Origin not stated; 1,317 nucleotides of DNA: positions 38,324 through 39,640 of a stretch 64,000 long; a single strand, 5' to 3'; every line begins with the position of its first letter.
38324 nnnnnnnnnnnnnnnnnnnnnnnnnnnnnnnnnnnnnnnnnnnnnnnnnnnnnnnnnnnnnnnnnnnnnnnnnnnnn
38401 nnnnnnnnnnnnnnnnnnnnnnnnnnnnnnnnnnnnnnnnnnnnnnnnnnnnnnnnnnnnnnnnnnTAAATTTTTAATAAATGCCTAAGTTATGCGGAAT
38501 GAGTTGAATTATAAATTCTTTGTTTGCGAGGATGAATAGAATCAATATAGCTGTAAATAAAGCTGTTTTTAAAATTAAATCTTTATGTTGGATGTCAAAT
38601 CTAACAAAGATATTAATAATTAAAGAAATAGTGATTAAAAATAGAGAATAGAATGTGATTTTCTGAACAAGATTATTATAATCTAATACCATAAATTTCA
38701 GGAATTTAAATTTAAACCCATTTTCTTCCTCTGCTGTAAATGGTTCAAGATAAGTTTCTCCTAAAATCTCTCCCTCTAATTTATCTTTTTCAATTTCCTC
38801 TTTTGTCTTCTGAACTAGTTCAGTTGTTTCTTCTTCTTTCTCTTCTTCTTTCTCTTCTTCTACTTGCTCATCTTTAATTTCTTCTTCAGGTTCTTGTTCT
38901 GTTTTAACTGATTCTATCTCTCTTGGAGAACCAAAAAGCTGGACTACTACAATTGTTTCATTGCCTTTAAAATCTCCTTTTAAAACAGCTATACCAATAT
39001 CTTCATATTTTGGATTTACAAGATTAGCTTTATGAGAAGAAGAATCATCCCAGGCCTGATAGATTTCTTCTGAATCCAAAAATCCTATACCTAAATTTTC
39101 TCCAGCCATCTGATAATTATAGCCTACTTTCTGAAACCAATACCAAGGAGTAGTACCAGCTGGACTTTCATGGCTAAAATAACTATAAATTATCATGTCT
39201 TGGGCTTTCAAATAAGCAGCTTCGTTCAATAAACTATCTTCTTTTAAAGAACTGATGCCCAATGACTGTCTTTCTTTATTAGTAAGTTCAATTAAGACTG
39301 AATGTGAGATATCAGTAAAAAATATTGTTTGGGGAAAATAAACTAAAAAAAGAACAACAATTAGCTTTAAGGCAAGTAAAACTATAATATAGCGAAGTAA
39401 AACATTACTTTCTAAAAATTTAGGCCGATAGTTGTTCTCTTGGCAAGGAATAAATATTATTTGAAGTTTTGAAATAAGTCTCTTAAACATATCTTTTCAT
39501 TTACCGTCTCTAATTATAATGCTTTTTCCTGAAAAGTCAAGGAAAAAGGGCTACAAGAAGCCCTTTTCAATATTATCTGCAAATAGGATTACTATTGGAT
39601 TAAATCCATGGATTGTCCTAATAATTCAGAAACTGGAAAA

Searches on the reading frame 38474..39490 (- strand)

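Call 31: search_protein_families(library=pfam, proteins=[window:38474-39490:-], max_evalue=0.00001)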
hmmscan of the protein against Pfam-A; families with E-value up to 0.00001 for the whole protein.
window:38474-39490:- (338 aa): 1 family
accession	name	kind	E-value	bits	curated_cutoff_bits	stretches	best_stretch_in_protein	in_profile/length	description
PF00188.32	CAP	-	7.6e-13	49.8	21.1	1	68-184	2-115/117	Cysteine-rich secretory protein family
